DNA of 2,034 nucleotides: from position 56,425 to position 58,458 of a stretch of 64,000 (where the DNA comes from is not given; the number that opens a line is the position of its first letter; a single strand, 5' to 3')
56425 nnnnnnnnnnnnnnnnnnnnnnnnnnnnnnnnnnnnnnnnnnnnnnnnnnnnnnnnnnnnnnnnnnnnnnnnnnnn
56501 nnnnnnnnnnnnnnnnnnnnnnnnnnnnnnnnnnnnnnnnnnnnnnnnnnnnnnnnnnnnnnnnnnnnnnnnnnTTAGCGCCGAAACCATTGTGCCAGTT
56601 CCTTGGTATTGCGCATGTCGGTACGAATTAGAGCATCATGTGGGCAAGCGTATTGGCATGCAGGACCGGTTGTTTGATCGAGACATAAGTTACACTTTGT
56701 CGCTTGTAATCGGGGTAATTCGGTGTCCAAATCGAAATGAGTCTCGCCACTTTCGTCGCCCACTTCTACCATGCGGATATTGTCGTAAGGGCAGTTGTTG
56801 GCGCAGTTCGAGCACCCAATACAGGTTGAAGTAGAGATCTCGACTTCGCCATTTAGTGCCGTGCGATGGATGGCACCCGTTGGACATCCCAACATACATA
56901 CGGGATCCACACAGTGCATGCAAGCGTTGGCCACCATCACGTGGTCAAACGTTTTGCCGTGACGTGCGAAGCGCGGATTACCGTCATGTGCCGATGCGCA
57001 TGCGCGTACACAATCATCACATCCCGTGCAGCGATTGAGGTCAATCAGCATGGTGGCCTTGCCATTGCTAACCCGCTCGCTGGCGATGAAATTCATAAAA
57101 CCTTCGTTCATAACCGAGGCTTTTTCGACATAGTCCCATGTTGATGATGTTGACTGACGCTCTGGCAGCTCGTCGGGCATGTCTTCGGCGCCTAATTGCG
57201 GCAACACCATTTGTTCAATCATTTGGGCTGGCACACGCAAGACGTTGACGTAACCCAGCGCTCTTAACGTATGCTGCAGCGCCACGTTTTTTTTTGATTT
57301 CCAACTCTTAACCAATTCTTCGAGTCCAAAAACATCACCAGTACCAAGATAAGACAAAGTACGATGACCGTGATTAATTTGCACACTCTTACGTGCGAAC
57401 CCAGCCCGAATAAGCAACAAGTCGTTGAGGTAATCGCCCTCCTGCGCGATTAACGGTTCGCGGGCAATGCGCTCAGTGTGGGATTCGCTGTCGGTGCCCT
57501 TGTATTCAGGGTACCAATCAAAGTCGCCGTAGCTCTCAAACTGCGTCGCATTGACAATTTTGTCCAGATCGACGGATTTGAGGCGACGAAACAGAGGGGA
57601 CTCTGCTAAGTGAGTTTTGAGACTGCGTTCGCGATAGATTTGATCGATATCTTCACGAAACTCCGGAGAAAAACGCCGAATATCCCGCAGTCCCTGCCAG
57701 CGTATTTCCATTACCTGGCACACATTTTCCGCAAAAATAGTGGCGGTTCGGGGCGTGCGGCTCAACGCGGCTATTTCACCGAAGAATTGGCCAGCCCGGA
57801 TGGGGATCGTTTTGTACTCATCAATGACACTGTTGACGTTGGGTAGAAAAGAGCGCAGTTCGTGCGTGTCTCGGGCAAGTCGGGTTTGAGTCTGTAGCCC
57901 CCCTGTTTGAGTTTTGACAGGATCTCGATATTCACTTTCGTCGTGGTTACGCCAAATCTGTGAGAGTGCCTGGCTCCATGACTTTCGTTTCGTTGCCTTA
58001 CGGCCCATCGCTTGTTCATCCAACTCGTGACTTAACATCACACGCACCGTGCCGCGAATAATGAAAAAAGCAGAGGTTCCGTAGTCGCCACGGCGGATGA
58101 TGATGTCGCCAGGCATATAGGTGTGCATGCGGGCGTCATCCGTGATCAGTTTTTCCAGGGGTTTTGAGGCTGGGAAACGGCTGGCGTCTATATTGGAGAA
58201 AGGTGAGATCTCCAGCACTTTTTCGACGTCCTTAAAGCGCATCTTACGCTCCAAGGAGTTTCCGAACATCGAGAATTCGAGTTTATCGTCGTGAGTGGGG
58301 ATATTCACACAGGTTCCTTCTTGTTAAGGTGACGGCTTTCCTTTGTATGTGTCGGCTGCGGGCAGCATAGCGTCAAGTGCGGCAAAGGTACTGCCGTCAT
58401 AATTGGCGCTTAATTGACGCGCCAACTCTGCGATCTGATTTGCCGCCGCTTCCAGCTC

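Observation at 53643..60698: Electron-transfer operon: membrane-anchored FNR-ferredoxin reductase, tetraheme cytochrome, cNMP-binding/4Fe-4S fusion, membrane subunit and decaheme cytochrome. Possibly a cyclic-nucleotide-gated NAD(P)H-to-periplasm conduit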

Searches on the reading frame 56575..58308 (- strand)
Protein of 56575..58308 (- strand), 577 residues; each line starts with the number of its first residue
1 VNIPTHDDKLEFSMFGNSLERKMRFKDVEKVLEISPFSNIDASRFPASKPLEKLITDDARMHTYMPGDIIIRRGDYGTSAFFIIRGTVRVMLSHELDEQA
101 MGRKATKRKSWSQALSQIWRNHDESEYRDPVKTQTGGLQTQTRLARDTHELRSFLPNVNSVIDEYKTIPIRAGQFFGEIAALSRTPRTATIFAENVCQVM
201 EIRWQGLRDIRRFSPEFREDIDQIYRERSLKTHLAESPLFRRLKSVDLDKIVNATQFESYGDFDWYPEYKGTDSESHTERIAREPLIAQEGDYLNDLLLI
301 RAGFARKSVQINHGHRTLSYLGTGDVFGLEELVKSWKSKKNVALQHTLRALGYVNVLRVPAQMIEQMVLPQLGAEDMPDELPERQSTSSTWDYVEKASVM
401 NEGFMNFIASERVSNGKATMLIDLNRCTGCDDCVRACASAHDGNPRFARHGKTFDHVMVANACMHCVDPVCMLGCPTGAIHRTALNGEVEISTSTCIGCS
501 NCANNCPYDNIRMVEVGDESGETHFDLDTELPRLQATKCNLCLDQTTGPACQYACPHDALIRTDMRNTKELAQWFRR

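Call 3: search_protein_families(library=pfam, proteins=[window:56575-58308:-], max_evalue=0.01)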
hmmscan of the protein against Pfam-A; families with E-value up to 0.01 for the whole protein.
window:56575-58308:- (577 aa): 12 families
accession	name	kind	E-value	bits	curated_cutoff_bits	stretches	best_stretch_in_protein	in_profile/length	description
PF00027.35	cNMP_binding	-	1.5e-21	76.6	27.5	3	283-368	6-86/89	Cyclic nucleotide-binding domain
PF12838.12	Fer4_7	-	3.3e-13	50.3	27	3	495-559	1-52/52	4Fe-4S dicluster domain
PF12837.12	Fer4_6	-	2.3e-09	37.2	25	2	489-510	2-23/24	4Fe-4S binding domain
PF13187.11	Fer4_9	-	3.6e-09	37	27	2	426-480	1-52/52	4Fe-4S dicluster domain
PF13237.11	Fer4_10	-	6.1e-09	36.1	25.5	3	460-507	6-53/53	4Fe-4S dicluster domain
PF13247.11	Fer4_11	-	1.3e-08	35.3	26.2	1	456-556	3-91/100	4Fe-4S dicluster domain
PF12797.12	Fer4_2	-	4e-07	30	24.5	2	420-438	3-21/22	4Fe-4S binding domain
PF00037.32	Fer4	-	3.1e-06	27.2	21.1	1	489-511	1-23/24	4Fe-4S binding domain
PF13484.11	Fer4_16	-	1.7e-05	26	30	0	496-557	2-65/66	4Fe-4S double cluster binding domain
PF25160.1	LdpA_Fe-S-bd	-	4.5e-05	23.6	27.6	1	465-514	4-46/49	LdpA Fe-S cluster-binding domain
PF14697.11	Fer4_21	-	0.00029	21.3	35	1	461-513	6-59/59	4Fe-4S dicluster domain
PF13183.11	Fer4_8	-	0.0041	18.1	27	0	494-558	3-67/68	4Fe-4S dicluster domain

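Call 4: search_protein_families(library=ncbifam, proteins=[window:56575-58308:-], max_evalue=0.01)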
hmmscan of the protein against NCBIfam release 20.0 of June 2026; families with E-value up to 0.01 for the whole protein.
window:56575-58308:- (577 aa): 62 families (the best 25 are shown)
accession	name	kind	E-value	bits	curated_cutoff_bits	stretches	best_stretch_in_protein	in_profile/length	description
NF009408.0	PRK12769.1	equivalog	2.7e-18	65.5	1003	1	421-571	6-153/659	formate-dependent uric acid utilization protein AegA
NF007658.0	PRK10330.1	equivalog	2e-17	63.3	260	1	420-572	5-164/181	electron transport protein HydN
NF008134.0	PRK10882.1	equivalog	1.1e-16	60.8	263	1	458-561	108-204/329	hydrogenase 2 operon protein HybA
TIGR02951.1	DMSO_dmsB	equivalog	9.2e-16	58.3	214.1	1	458-565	59-153/161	DMSO/selenate family reductase complex B subunit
TIGR01582.1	FDH-beta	equivalog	2.4e-15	56.4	334.7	1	452-562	82-179/283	formate dehydrogenase subunit beta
NF045797.1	DsrO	equivalog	2.7e-15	56.4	200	1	409-568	35-205/235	sulfate reduction electron transfer complex DsrMKJOP subunit DsrO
TIGR03149.1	cyt_nit_nrfC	equivalog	5.6e-13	48.8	377.6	1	397-568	18-187/225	cytochrome c nitrite reductase Fe-S protein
NF045766.1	PhenlGlyoxDHPadI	equivalog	9.8e-13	47.6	700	1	417-561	4-134/443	NADH-dependent phenylglyoxylate dehydrogenase subunit beta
NF041715.1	arsenate_red_ArrB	equivalog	1.2e-11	44.6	450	1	418-513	3-106/233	arsenate respiratory reductase iron-sulfur subunit ArrB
NF042979.1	EthbenzDh_ebdB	equivalog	2.7e-11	42.9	740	1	458-548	148-234/354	ethylbenzene dehydrogenase subunit beta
NF038355.1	FDH3_beta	equivalog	4.2e-11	43.2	240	1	419-510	4-100/180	formate dehydrogenase FDH3 subunit beta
NF009451.0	PRK12809.1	equivalog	6e-11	41.3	1154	1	423-566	8-140/639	formate-dependent uric acid utilization protein YgfT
NF011569.0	PRK14993.1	equivalog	8.4e-10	38.5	416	1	415-569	41-192/244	tetrathionate reductase subunit TtrB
TIGR03478.1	DMSO_red_II_bet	subfamily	1.1e-09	37.7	480.7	1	458-548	126-212/321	DMSO reductase family type II enzyme, iron-sulfur subunit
NF008732.0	PRK11753.1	equivalog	2.2e-09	37.1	266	1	171-228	70-128/214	cAMP-activated global transcriptional regulator CRP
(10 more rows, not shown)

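Call 6: find_homologous_proteins(query=window:56575-58308:-)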
Query window:56575-58308:- (577 aa): 4715 proteins with E <= 0.001 among 8000 candidates; the best 120 are listed.
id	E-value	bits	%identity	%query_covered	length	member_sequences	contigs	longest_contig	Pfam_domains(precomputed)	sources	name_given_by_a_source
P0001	0.0e+0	1299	100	96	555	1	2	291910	PF12797.13,PF12837.13,PF13247.12,PF00037.33,PF13484.12,PF12838.13,PF00027.36,PF13237.12,PF13187.12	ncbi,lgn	-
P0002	5.9e-292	987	70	99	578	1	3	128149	PF12797.13,PF12837.13,PF13247.12,PF00037.33,PF13484.12,PF12838.13,PF00027.36,PF13237.12,PF13187.12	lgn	-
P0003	6.6e-270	915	66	99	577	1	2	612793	PF14697.12,PF12797.13,PF12837.13,PF13247.12,PF00037.33,PF13484.12,PF12838.13,PF00027.36,PF13237.12,PF13187.12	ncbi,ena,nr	ncbi:MAG: 4Fe-4S dicluster domain-containing protein [Acidobacteria bacterium]|nr:4Fe-4S dicluster d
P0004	1.1e-190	653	51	95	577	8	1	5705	PF12797.13,PF12837.13,PF13247.12,PF00037.33,PF13484.12,PF12838.13,PF00027.36,PF13237.12,PF13187.12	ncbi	-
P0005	1.0e-188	647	50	96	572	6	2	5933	PF14697.12,PF12797.13,PF12837.13,PF13247.12,PF00037.33,PF13484.12,PF12838.13,PF00027.36,PF13237.12,PF13187.12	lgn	-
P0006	8.2e-188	644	52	96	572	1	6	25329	PF14697.12,PF12797.13,PF12837.13,PF13247.12,PF00037.33,PF12838.13,PF25160.2,PF00027.36,PF13237.12,PF13187.12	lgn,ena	-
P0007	3.8e-187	641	50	97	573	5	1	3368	PF12797.13,PF12837.13,PF13247.12,PF00037.33,PF12838.13,PF00027.36,PF13237.12,PF13187.12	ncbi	-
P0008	6.9e-187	641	50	96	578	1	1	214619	PF12797.13,PF12837.13,PF13247.12,PF00037.33,PF12838.13,PF00027.36,PF13237.12,PF13187.12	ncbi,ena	-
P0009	2.2e-186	639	51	96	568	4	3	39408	PF14697.12,PF12797.13,PF12837.13,PF13247.12,PF00037.33,PF13484.12,PF12838.13,PF00027.36,PF13237.12,PF13187.12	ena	-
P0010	6.2e-186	637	50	96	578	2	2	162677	PF12797.13,PF12837.13,PF13247.12,PF00037.33,PF12838.13,PF00027.36,PF13237.12,PF13187.12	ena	-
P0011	7.6e-186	637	51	95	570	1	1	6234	PF14697.12,PF12797.13,PF12837.13,PF13247.12,PF00037.33,PF13484.12,PF12838.13,PF00027.36,PF13237.12,PF12800.13,PF13187.12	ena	-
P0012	8.3e-186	637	48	97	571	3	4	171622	PF12797.13,PF12837.13,PF13247.12,PF00037.33,PF12838.13,PF00027.36,PF13237.12,PF13187.12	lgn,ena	-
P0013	2.5e-185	635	49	98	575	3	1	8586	PF14697.12,PF12797.13,PF12837.13,PF13247.12,PF00037.33,PF13484.12,PF12838.13,PF25160.2,PF00027.36,PF13237.12,PF13187.12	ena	-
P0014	4.7e-185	635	49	97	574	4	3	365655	PF12797.13,PF12837.13,PF13247.12,PF00037.33,PF12838.13,PF00027.36,PF13237.12,PF13187.12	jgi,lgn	-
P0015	6.3e-185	634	50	96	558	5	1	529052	PF12797.13,PF12837.13,PF13247.12,PF00037.33,PF12838.13,PF00027.36,PF13237.12,PF13187.12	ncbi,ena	-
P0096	8.1e-180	617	49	95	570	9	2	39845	PF14697.12,PF12797.13,PF12837.13,PF13247.12,PF00037.33,PF13484.12,PF12838.13,PF25160.2,PF00027.36,PF13237.12,PF13187.12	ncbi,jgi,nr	ncbi:MAG TPA: 4Fe-4S dicluster domain-containing protein [Nitrospirales bacterium]|nr:4Fe-4S diclust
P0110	1.5e-178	613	48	98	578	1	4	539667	PF12797.13,PF12837.13,PF13247.12,PF00037.33,PF13484.12,PF12838.13,PF00027.36,PF13237.12,PF13187.12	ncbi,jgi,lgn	ncbi:MAG TPA: cyclic nucleotide-binding domain-containing protein [Chthoniobacterales bacterium]|jgi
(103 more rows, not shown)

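Call 7: find_encoding_contigs(protein=P0003, flank=10000, max_places=2)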
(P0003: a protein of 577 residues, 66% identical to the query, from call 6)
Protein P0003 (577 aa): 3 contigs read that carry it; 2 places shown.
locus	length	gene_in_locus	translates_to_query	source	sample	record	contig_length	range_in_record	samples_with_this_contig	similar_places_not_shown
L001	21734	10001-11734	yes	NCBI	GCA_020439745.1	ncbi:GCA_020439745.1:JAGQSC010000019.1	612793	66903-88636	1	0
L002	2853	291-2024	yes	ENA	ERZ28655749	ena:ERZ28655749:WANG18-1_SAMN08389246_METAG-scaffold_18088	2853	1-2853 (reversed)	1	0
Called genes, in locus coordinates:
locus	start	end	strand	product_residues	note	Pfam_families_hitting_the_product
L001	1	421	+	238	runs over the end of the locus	PF01553:Acyltransferase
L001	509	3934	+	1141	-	PF00082:Peptidase_S8 (weak)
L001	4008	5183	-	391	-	PF01411:tRNA-synt_2c, PF07973:tRNA_SAD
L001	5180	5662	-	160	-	PF00255:GSHPx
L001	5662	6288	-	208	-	PF14681:UPRTase, PF00156:Pribosyltran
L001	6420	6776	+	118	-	-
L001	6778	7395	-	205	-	PF12616:DUF3775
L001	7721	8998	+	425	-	PF00175:NAD_binding_1, PF00111:Fer2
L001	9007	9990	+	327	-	PF14522:Cytochrome_C7 (faint), PF14537:Cytochrom_c3_2 (faint), PF13435:Cytochrome_C554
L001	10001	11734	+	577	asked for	PF00027:cNMP_binding (weak), PF13484:Fer4_16 (faint), PF00037:Fer4 (faint), PF12797:Fer4_2 (faint), PF12837:Fer4_6 (faint), PF13247:Fer4_11, PF12838:Fer4_7, PF13237:Fer4_10 (weak), +2 more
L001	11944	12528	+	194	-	-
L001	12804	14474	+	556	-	PF14522:Cytochrome_C7 (faint), PF09699:Paired_CXXCH_1 (faint), PF14537:Cytochrom_c3_2 (faint)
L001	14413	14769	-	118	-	-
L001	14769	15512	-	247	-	PF00072:Response_reg, PF04397:LytTR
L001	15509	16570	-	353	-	PF06580:His_kinase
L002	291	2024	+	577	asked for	PF00027:cNMP_binding (weak), PF13484:Fer4_16 (faint), PF00037:Fer4 (faint), PF12797:Fer4_2 (faint), PF12837:Fer4_6 (faint), PF13247:Fer4_11, PF12838:Fer4_7, PF13237:Fer4_10 (weak), +2 more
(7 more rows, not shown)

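Call 8: find_encoding_contigs(protein=P0110, flank=10000, max_places=2)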
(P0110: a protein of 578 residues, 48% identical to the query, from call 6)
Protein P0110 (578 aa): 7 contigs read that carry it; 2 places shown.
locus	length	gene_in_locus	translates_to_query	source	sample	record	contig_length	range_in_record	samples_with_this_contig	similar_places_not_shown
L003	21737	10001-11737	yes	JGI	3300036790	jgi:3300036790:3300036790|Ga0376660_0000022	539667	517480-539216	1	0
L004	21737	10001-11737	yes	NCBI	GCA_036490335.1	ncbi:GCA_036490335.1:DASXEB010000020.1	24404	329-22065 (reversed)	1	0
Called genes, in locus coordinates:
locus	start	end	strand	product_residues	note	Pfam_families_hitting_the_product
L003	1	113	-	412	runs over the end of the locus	-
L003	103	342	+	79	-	-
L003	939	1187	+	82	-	-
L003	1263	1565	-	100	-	-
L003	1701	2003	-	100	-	-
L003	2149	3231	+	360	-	PF03358:FMN_red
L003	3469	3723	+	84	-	PF02537:CRCB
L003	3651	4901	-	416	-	PF00970:FAD_binding_6 (weak), PF00175:NAD_binding_1, PF00111:Fer2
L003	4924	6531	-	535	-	PF13240:Zn_Ribbon_1 (weak)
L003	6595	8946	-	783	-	PF03264:Cytochrom_NNT (faint), PF22113:Mtrc-MtrF_II-IV_dom (faint), PF13435:Cytochrome_C554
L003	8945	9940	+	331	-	PF13435:Cytochrome_C554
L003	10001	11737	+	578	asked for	PF00027:cNMP_binding, PF12838:Fer4_7 (faint), PF00037:Fer4 (faint), PF12797:Fer4_2 (faint), PF12837:Fer4_6 (faint), PF13237:Fer4_10 (faint), PF13247:Fer4_11, PF13187:Fer4_9 (weak), +1 more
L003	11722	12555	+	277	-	-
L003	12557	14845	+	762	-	PF22113:Mtrc-MtrF_II-IV_dom (faint), PF09699:Paired_CXXCH_1 (faint), PF14522:Cytochrome_C7 (faint)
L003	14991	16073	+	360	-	-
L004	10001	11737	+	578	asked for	PF00027:cNMP_binding, PF12838:Fer4_7 (faint), PF00037:Fer4 (faint), PF12797:Fer4_2 (faint), PF12837:Fer4_6 (faint), PF13237:Fer4_10 (faint), PF13247:Fer4_11, PF13187:Fer4_9 (weak), +1 more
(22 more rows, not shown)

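Call 9: find_encoding_contigs(protein=P0096, flank=10000, max_places=2)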
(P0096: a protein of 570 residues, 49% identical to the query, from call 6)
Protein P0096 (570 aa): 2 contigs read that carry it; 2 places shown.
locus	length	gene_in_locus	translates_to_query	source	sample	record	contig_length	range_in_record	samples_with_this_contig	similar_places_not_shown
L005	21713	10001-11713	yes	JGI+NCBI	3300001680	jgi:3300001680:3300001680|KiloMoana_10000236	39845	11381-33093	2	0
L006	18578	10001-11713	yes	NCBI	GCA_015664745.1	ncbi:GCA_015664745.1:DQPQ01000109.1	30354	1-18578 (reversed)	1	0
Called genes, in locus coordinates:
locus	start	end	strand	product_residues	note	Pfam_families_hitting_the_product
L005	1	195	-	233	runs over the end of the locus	PF04012:PspA_IM30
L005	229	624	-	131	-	PF10722:YbjN (weak), PF22550:CesT_Tir_1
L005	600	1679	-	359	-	PF00520:Ion_trans (weak), PF07885:Ion_trans_2, PF02254:TrkA_N (weak), PF22614:Slo-like_RCK, PF06241:Castor_Poll_mid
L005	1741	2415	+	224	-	PF11866:DUF3386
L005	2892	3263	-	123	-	PF00589:Phage_integrase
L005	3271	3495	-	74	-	-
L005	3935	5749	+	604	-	PF03264:Cytochrom_NNT (faint), PF14537:Cytochrom_c3_2 (faint), PF22113:Mtrc-MtrF_II-IV_dom (faint), PF13435:Cytochrome_C554 (weak)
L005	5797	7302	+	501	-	-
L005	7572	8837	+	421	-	PF00970:FAD_binding_6, PF00175:NAD_binding_1, PF08030:NAD_binding_6 (faint), PF00111:Fer2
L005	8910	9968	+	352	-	PF13435:Cytochrome_C554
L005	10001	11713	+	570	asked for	PF00027:cNMP_binding (weak), PF12838:Fer4_7 (faint), PF14697:Fer4_21 (faint), PF25160:LdpA_Fe-S-bd (faint), PF00037:Fer4 (faint), PF12797:Fer4_2 (faint), PF13247:Fer4_11, PF13237:Fer4_10 (weak), +3 more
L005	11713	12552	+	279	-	PF14358:DUF4405 (weak)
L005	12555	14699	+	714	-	PF09699:Paired_CXXCH_1 (faint), PF14522:Cytochrome_C7 (faint), PF14537:Cytochrom_c3_2 (faint), PF22113:Mtrc-MtrF_II-IV_dom (faint)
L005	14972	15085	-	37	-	-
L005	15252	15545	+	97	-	-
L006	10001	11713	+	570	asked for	PF00027:cNMP_binding (weak), PF12838:Fer4_7 (faint), PF14697:Fer4_21 (faint), PF25160:LdpA_Fe-S-bd (faint), PF00037:Fer4 (faint), PF12797:Fer4_2 (faint), PF13247:Fer4_11, PF13237:Fer4_10 (weak), +3 more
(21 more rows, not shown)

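Call 19: find_related_loci(query=A1, collection=genome_contigs, flank=10000)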
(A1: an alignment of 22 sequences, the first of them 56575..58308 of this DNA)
Query A1 (577 aa) in genome_contigs; peptide patterns used: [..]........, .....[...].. (x = any residue, [..] = any of these).
599 stretches matched a pattern (row limit reached: there are more); 597 encode a relative of the query (tblastn E <= 1e-3); the best 80 are kept; 80 distinct loci.
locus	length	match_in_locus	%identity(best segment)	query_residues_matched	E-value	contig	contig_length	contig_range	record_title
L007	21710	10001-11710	66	7-576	0e+0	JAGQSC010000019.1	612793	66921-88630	MAG: Acidobacteria bacterium isolate HKST-UBA04 k127_802174, whole genome shotgun sequence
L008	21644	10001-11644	51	22-577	0e+0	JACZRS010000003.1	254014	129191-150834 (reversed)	MAG: Planctomycetota bacterium isolate B104T1B8 B104T1B8_NODE31, whole genome shotgun sequence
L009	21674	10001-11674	50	22-577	0e+0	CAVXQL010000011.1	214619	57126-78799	MAG: uncultured Verrucomicrobiae bacterium isolate MFD00822.bin.1.167 genome assembly, contig: contig_76012, whole genom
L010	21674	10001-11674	50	23-577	0e+0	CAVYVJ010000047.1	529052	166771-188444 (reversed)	MAG: uncultured Verrucomicrobiae bacterium isolate MFD03975.bin.2.189 genome assembly, contig: contig_92581, whole genom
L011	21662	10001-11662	50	22-577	0e+0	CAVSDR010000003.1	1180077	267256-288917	MAG: uncultured Verrucomicrobiae bacterium isolate MFD02581.bin.1.193 genome assembly, contig: contig_34206, whole genom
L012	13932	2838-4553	47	23-577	0e+0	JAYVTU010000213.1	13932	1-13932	MAG: Planctomycetota bacterium isolate GL74_UP_metabat_107_sub GL74_UP_metabat_107_sub_212, whole genome shotgun sequenc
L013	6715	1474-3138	51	22-577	0e+0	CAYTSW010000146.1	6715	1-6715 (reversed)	MAG TPA_asm: uncultured Phycisphaeraceae bacterium isolate binchicken_co8_44 genome assembly, contig: NODE_22636_length_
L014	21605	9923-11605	49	15-577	0e+0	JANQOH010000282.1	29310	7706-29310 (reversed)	MAG: Alphaproteobacteria bacterium isolate IP29b_bin.128 k99_3598159, whole genome shotgun sequence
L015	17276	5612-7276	50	22-577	0e+0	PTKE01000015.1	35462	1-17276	MAG: Alphaproteobacteria bacterium MarineAlpha9_Bin6 CFH36_15, whole genome shotgun sequence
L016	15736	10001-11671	49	23-577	0e+0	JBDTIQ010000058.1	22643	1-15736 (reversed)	MAG: Chthoniobacterales bacterium isolate cluster2_bin.32 k127_4690580, whole genome shotgun sequence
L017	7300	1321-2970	49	23-577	0e+0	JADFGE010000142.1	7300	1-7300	MAG: Planctomycetota bacterium isolate B2T1B10 B2T1B10_NODE7569, whole genome shotgun sequence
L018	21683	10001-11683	48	15-577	0e+0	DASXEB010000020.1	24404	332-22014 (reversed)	MAG TPA_asm: Chthoniobacterales bacterium isolate SMAG_U5101 k141_1450381, whole genome shotgun sequence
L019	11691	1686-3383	48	19-577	0e+0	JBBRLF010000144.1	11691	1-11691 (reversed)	MAG: candidate division WWE3 bacterium isolate La1_concoct.242 LA1C_C.242_k141_3774499L_11691_cov_8.0000, whole genome s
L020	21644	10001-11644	49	27-577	0e+0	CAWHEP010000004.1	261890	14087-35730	MAG: uncultured Verrucomicrobiae bacterium isolate MFD04580.bin.2.12 genome assembly, contig: contig_24394, whole genome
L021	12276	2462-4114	49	23-577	0e+0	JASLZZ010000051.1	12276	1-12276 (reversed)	MAG: Nitrospinota bacterium isolate ETNP2_MAG_82 c_000000537537, whole genome shotgun sequence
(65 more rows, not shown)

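Call 34: search_solved_structures(query=A1, max_evalue=0.001)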
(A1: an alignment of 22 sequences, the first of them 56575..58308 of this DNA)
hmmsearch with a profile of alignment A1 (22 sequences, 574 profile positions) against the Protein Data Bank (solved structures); distinct sequences matched with E-value up to 0.001: 137 (the best 60 are shown).
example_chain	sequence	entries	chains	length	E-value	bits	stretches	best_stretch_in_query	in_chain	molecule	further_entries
7qv7_A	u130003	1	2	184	7.8e-21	77.4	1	418-570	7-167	Hydrogen dependent carbon dioxide reductase subunit HycB3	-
6cz7_B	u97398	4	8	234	5.4e-17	64.7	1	416-509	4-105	4Fe-4S ferredoxin, iron-sulfur binding domain protein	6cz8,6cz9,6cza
7qv7_B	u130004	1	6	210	8.9e-17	64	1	420-561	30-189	Hydrogen dependent carbon dioxide reductase subunit HycB4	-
5ezr_A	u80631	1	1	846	6.4e-16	61.2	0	49-93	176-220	cGMP-dependent protein kinase, putative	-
4rz7_A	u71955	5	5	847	6.4e-16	61.2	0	49-93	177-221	cGMP-dependent protein kinase, putative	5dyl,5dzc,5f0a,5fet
9p74_A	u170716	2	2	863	7.6e-16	60.9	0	49-93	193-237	cGMP-dependent protein kinase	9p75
5dyk_A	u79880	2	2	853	1.6e-15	59.9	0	49-93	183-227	CGMP-dependent protein kinase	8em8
7z0s_B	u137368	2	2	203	8.7e-15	57.4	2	419-509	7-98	Formate hydrogenlyase subunit 2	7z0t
8c0z_C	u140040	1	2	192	1.5e-13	53.4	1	416-571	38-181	Iron-sulfur cluster-binding protein potential subunit of aldehyde oxidoreductase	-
2vpw_B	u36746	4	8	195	8.1e-13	50.9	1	416-507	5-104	NRFC PROTEIN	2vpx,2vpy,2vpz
9vap_B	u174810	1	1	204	2.3e-12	49.4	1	417-506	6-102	4Fe-4S dicluster domain-containing protein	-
1kqf_B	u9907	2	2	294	1.5e-11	46.8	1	456-559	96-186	FORMATE DEHYDROGENASE, NITRATE-INDUCIBLE, IRON-SULFUR SUBUNIT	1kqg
2ivf_B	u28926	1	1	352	4.1e-11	45.3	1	456-521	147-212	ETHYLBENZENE DEHYDROGENASE BETA-SUBUNIT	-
6x6u_B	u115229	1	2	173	1.2e-10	43.8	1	417-504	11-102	Oxidoreductase, Fe-S subunit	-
6x1o_B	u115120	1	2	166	3.3e-10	42.3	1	417-504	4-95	Oxidoreductase, Fe-S subunit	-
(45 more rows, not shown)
